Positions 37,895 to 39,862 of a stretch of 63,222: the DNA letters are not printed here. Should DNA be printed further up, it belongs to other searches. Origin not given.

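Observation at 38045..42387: Operon coupling a LigB/Memo-like-AMMECR1 fusion with a 2-hydroxyacyl-CoA-dehydratase-like enzyme and a dehydratase-beta/activase fusion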

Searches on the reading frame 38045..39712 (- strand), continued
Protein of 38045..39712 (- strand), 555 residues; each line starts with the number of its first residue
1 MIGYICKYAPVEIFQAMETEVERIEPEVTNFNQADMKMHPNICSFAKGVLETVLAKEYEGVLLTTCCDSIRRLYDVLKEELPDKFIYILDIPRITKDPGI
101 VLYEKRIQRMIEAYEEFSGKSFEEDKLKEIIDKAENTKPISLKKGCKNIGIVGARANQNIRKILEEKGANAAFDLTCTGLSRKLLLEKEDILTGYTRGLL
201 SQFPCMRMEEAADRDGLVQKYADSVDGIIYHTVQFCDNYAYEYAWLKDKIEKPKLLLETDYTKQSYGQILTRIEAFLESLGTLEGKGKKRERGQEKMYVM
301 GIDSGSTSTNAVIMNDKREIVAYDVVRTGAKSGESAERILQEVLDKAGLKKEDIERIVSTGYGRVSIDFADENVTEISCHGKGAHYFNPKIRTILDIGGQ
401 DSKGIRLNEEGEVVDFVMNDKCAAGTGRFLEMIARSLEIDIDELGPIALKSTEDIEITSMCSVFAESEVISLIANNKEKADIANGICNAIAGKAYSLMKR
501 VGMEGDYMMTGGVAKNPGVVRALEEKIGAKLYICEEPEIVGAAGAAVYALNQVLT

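Call 43: search_protein_families(library=ncbifam, proteins=[L082:7865-8692:+, L082:6412-7797:+, L082:11697-13841:+, L084:7750-8613:+, L084:11748-13004:+], max_evalue=0.00001)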
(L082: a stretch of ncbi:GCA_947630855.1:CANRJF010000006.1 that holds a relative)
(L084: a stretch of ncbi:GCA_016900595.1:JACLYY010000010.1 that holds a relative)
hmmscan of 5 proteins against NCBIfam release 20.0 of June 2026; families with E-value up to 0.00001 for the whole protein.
L082:7865-8692:+ (275 aa): 14 families
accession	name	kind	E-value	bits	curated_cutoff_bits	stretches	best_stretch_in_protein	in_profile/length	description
TIGR04337.1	AmmeMemoSam_rS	hypoth_equivalog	2.7e-73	246.8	220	1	4-274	13-285/349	AmmeMemoRadiSam system radical SAM enzyme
TIGR02493.1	PFLA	equivalog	2e-15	56.8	231.75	1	69-229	24-187/235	pyruvate formate-lyase-activating protein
TIGR02495.1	NrdG2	equivalog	7.9e-13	48.2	131.15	1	57-225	13-180/193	anaerobic ribonucleoside-triphosphate reductase activating protein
TIGR02494.1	PFLE_PFLC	subfamily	1.2e-11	44.5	174.35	1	106-230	119-244/293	glycyl-radical enzyme activating protein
TIGR04041.1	activase_YjjW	hypoth_equivalog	1.8e-11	44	250.2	1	114-241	111-240/276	YjjW family glycine radical enzyme activase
NF033719.1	ind_deCO2_activ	equivalog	2.7e-10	40.1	425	1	106-227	126-247/302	indoleacetate decarboxylase activase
TIGR04003.1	rSAM_BssD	equivalog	1.8e-09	37.2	496.45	1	106-232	123-251/314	[benzylsuccinate synthase]-activating enzyme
NF048010.1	SfplDhtActHpsHDes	equivalog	1.2e-08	34.1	430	1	114-237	134-261/298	(2S)-3-sulfopropanediol dehydratase activating enzyme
NF008356.0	PRK11145.1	equivalog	3.5e-08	33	375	1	68-230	28-193/246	pyruvate formate lyase 1-activating protein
TIGR04038.1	tatD_link_rSAM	subfamily_domain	4.6e-08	33.1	129.7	1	69-205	17-164/192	TatD family nuclease-associated radical SAM protein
NF043069.1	T4HPD_activ_SAM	equivalog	7.2e-08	32.1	425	1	74-230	89-244/299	trans-4-hydroxy-L-proline dehydratase activase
NF033717.2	HPDL_rSAM_activ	equivalog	8.9e-08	31.7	420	1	111-228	130-251/311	4-hydroxyphenylacetate decarboxylase activase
NF048008.1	SfplDhtActHpfHKleb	equivalog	1.4e-06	27.8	500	0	106-226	121-243/308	(2S)-3-sulfopropanediol dehydratase activating enzyme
TIGR04395.1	cutC_activ_rSAM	equivalog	5e-06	26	360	0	69-232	90-252/309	choline TMA-lyase-activating enzyme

L082:6412-7797:+ (461 aa): 6 families
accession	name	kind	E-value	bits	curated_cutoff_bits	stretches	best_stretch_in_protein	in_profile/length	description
TIGR04335.1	AmmeMemoSam_A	hypoth_equivalog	9.1e-41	139.1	99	1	295-457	2-172/175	AmmeMemoRadiSam system protein A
NF002000.0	PRK00801.1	equivalog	7.4e-36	123.1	273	1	292-447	8-168/201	hypothetical protein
TIGR00296.1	TIGR00296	hypoth_equivalog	7.5e-31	107.4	91.05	1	291-447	7-171/200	TIGR00296 family protein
TIGR02298.1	HpaD_Fe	equivalog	2.9e-12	46.6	315.95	1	9-238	12-254/284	3,4-dihydroxyphenylacetate 2,3-dioxygenase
TIGR04336.1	AmmeMemoSam_B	hypoth_equivalog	2e-07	30.5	26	1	105-250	112-249/270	AmmeMemoRadiSam system protein B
NF009904.0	PRK13367.1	equivalog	1e-06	28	412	1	114-287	119-295/426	gallate dioxygenase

L082:11697-13841:+ (714 aa): 1 family
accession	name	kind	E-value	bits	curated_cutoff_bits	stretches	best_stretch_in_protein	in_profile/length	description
NF045980.1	MAG6410_fam_LP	equivalog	8.4e-24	83.9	450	1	161-297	143-285/622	MAG6410 family transglutaminase-related lipoprotein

L084:7750-8613:+ (287 aa): 6 families
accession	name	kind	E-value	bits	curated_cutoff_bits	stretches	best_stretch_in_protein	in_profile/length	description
NF008590.0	PRK11557.1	equivalog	1.7e-15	57.2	355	1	12-271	14-280/282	MurR/RpiR family transcriptional regulator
NF012026.0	PRK15482.1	equivalog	3.3e-15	56.3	408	1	6-241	8-250/285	HTH-type transcriptional regulator MurR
NF008458.0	PRK11337.1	equivalog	1.1e-13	50.8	378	1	11-228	26-242/293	MurR/RpiR family transcriptional regulator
NF008451.0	PRK11302.1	subfamily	1.6e-12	47.5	296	1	9-262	11-266/286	transcriptional regulator HexR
NF010701.0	PRK14101.1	equivalog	1.1e-11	43.6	920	1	10-239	352-580/638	bifunctional transcriptional regulator/glucokinase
NF040776.2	AlsR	equivalog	1.2e-10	40.8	400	1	13-263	16-269/279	transcriptional repressor AlsR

L084:11748-13004:+ (418 aa): 4 families
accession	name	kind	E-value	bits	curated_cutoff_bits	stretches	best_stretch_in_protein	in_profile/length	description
NF007995.0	PRK10720.1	equivalog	2.5e-189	629.6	477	1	4-416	3-417/429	uracil permease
TIGR00801.1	ncs2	superfamily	1.6e-106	356.8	291.8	1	17-404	6-415/415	NCS2 family nucleobase:cation symporter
TIGR03616.1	RutG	equivalog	1.3e-78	264.7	758.65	1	5-403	19-423/429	pyrimidine utilization transport protein G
TIGR03173.1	pbuX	subfamily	1e-54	185.9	414.15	1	21-376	1-368/407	xanthine permease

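Call 45: find_encoding_contigs(protein=P0130, flank=8000, max_places=3)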
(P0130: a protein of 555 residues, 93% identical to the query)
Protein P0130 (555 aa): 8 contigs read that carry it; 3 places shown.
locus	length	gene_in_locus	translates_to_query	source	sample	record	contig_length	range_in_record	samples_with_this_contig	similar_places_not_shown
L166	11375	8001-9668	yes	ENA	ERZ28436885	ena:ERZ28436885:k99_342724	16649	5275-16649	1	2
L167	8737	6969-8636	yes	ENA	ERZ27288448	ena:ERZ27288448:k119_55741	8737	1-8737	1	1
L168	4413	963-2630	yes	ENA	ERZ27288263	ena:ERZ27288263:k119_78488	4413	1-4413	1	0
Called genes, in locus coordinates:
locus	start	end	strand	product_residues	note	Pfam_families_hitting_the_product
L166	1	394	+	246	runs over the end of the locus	PF08032:SpoU_sub_bind, PF00588:SpoU_methylase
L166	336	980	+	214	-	PF04542:Sigma70_r2, PF08281:Sigma70_r4_2, PF00196:GerE (weak)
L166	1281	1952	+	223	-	PF00005:ABC_tran, PF13304:AAA_21 (faint), PF02463:SMC_N (weak)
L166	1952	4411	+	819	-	PF12704:MacB_PCD (faint), PF02687:FtsX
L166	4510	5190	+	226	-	PF19498:DUF6033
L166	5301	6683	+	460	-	PF02900:LigB, PF01875:Memo (weak), PF01871:AMMECR1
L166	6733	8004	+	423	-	PF06050:HGD-D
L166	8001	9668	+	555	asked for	PF06050:HGD-D, PF01869:BcrAD_BadFG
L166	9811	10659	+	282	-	PF00135:COesterase, PF12740:PETase (faint), PF20434:BD-FAE, PF07859:Abhydrolase_3, PF00326:Peptidase_S9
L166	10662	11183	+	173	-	-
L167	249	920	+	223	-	PF00005:ABC_tran, PF13304:AAA_21 (faint), PF02463:SMC_N (weak)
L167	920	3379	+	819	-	PF12704:MacB_PCD (faint), PF02687:FtsX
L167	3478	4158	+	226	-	PF19498:DUF6033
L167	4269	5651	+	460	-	PF02900:LigB, PF01875:Memo (weak), PF01871:AMMECR1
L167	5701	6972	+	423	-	PF06050:HGD-D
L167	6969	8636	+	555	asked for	PF06050:HGD-D, PF01869:BcrAD_BadFG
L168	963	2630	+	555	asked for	PF06050:HGD-D, PF01869:BcrAD_BadFG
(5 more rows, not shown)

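Call 46: find_encoding_contigs(protein=P0132, flank=8000, max_places=3)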
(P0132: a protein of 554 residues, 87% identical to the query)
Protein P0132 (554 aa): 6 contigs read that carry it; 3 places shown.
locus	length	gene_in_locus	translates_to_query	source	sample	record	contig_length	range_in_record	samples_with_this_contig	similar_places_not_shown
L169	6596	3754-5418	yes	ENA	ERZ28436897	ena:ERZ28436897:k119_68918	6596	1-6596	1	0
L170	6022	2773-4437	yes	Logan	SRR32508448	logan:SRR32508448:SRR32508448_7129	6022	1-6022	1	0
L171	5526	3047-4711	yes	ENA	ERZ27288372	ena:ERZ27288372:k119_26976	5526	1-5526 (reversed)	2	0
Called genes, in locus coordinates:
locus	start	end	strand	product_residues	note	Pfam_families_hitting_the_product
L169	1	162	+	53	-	?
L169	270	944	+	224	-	PF19498:DUF6033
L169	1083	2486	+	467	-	PF02900:LigB, PF01871:AMMECR1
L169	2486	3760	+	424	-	PF06050:HGD-D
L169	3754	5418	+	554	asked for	PF06050:HGD-D, PF01869:BcrAD_BadFG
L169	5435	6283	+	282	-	PF00135:COesterase (weak), PF20434:BD-FAE, PF07859:Abhydrolase_3, PF00326:Peptidase_S9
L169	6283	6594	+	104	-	?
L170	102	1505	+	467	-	PF02900:LigB, PF01875:Memo (faint), PF01871:AMMECR1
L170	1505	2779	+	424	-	PF06050:HGD-D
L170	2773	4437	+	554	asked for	PF06050:HGD-D, PF01869:BcrAD_BadFG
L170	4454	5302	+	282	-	PF00135:COesterase (weak), PF20434:BD-FAE, PF07859:Abhydrolase_3, PF00326:Peptidase_S9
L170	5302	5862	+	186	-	-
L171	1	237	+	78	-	?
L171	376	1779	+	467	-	PF02900:LigB, PF01871:AMMECR1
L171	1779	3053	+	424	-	PF06050:HGD-D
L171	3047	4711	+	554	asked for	PF06050:HGD-D, PF01869:BcrAD_BadFG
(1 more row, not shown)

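Call 47: find_encoding_contigs(protein=P0135, flank=8000, max_places=3)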
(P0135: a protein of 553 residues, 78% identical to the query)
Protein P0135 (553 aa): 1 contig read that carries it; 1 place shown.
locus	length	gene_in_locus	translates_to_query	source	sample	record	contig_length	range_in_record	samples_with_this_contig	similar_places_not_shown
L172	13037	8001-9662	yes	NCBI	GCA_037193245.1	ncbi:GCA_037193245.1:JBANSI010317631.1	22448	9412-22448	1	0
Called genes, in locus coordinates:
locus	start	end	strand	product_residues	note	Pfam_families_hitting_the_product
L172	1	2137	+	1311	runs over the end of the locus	PF04563:RNA_pol_Rpb2_1, PF04561:RNA_pol_Rpb2_2, PF04565:RNA_pol_Rpb2_3, PF10385:RNA_pol_Rpb2_45, PF00562:RNA_pol_Rpb2_6, PF04560:RNA_pol_Rpb2_7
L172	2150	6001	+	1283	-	PF04997:RNA_pol_Rpb1_1, PF00623:RNA_pol_Rpb1_2, PF04983:RNA_pol_Rpb1_3, PF05000:RNA_pol_Rpb1_4, PF04998:RNA_pol_Rpb1_5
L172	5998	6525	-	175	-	PF04892:VanZ-LLP1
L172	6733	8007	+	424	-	PF06050:HGD-D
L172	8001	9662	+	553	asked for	PF06050:HGD-D, PF01869:BcrAD_BadFG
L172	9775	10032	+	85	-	PF12116:SpoIIID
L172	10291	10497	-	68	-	PF00269:SASP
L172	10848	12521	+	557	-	PF00749:tRNA-synt_1c, PF03950:tRNA-synt_1c_C, PF20974:tRNA-synt_1c_C2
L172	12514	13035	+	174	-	?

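Call 68: predict_structure(alignment_id=A1)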
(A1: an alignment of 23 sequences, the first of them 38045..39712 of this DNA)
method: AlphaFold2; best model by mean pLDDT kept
length: 555 residues; sequences in the alignment: 23
mean_pLDDT: 71.6   pTM: 0.54
mean pLDDT of the five models: 71.6, 58.3, 57.1, 56.7, 52.3
residues with pLDDT >= 90: 67; 70-90: 259; 50-70: 151; < 50: 78
segments of 3 or more residues with pLDDT < 50: 28-41, 206-211, 261-265, 282-295, 305-307, 329-334, 361-379, 420-425
pLDDT, mean of each block of 10 residues (from residue 1): 84 94 66 43 66 86 75 84 91 68 92 96 94 73 88 73 87 72 81 86 51 64 85 57 65 73 52 71 38 51 55 76 64 53 78 60 36 41 69 71 75 69 50 76 86 74 61 84 86 81 79 78 89 71 67 65
secondary structure, 60 per line:
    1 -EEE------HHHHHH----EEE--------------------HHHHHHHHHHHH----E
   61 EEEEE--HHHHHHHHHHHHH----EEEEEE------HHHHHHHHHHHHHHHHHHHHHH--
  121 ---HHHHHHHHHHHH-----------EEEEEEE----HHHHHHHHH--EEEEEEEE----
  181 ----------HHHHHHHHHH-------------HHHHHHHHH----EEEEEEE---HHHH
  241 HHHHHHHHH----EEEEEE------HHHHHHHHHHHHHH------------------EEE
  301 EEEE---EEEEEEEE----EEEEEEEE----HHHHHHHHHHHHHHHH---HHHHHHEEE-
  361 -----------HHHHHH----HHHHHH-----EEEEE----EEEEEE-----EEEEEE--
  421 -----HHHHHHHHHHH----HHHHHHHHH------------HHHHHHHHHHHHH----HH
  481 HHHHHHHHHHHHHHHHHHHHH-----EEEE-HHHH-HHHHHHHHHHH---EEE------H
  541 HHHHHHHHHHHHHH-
elements in order: E2-4 H11-16 E21-23 H44-55 E60-65 H68-80 E85-90 H97-118 H124-135 E147-153 H158-166 E169-176 H191-200 H214-222 E227-233 H237-249 E254-259 H266-279 E298-304 E308-315 E320-327 H332-347 H351-356 E357-359 H372-377 H382-387 E393-397 E402-407 E413-418 H426-436 H441-449 H462-474 H479-501 E507-510 H512-515 H517-527 E531-533 H540-554

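Call 70: fold_search(model_id=the predicted structure, library=pdb)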
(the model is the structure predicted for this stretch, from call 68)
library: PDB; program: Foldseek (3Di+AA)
matches with E <= 10: 1487; with E <= 0.001: 573
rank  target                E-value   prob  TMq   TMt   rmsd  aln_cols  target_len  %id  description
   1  4eht_B                5.3e-26  1.00  0.41  0.83   3.5       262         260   43  Activator of the 2-Hydroxyisocaproyl-CoA dehydratase from Clostridium difficile with bound ADP (released 2012-08-08)
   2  4eht_A                8.3e-26  1.00  0.42  0.82   3.3       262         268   43  Activator of the 2-Hydroxyisocaproyl-CoA dehydratase from Clostridium difficile with bound ADP (released 2012-08-08)
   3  9gai_D                1.8e-25  1.00  0.41  0.84   3.2       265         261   44  3-methylbenzoyl-CoA reductase from Thauera chlorobenzoica (MbdONPQ) (released 2026-02-18)
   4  4ehu_B                1.9e-25  1.00  0.41  0.83   3.5       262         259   43  Activator of the 2-Hydroxyisocaproyl-CoA Dehydratase from Clostridium difficile with bound ADPNP (released 2012-08-08)
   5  9gba_D                2.5e-25  1.00  0.42  0.85   3.1       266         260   44  3-methylbenzoyl-CoA reductase from Thauera chlorobenzoica (MbdONPQ) + AMPPNP (released 2026-02-18)
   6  1hux_A                1.8e-24  1.00  0.41  0.85   3.2       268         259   41  CRYSTAL STRUCTURE OF THE ACIDAMINOCOCCUS FERMENTANS (R)-2-HYDROXYGLUTARYL-COA DEHYDRATASE COMPONENT A (released 2001-03-21)
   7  9gai_C                2.6e-19  1.00  0.41  0.82   3.4       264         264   30  3-methylbenzoyl-CoA reductase from Thauera chlorobenzoica (MbdONPQ) (released 2026-02-18)
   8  9gai_O                2.6e-19  1.00  0.41  0.81   3.6       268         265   30  3-methylbenzoyl-CoA reductase from Thauera chlorobenzoica (MbdONPQ) (released 2026-02-18)
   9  7yyl_E                9.2e-17  1.00  0.39  0.84   3.0       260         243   34  nucleotide-free DCCP:DCCP-R complex (released 2022-12-28)
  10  7yyl_F                3.6e-16  1.00  0.38  0.82   3.2       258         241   36  nucleotide-free DCCP:DCCP-R complex (released 2022-12-28)
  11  3o3m_B                6.0e-13  1.00  0.43  0.62   4.5       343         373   21  (R)-2-Hydroxyisocaproyl-CoA Dehydratase (released 2011-03-16)
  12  7yzm_A                1.3e-12  1.00  0.41  0.53   4.9       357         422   20  MgADPNP-bound DCCP:DCCP-R complex (released 2022-12-28)
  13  3o3m_D                1.4e-12  1.00  0.43  0.61   4.8       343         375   21  (R)-2-Hydroxyisocaproyl-CoA Dehydratase (released 2011-03-16)
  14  7yyl_B                3.5e-12  1.00  0.40  0.51   5.6       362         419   20  nucleotide-free DCCP:DCCP-R complex (released 2022-12-28)
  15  8s02_B                5.1e-12  1.00  0.42  0.59   4.9       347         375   19  BzdNO-benzoyl-CoA complex (released 2025-03-05)
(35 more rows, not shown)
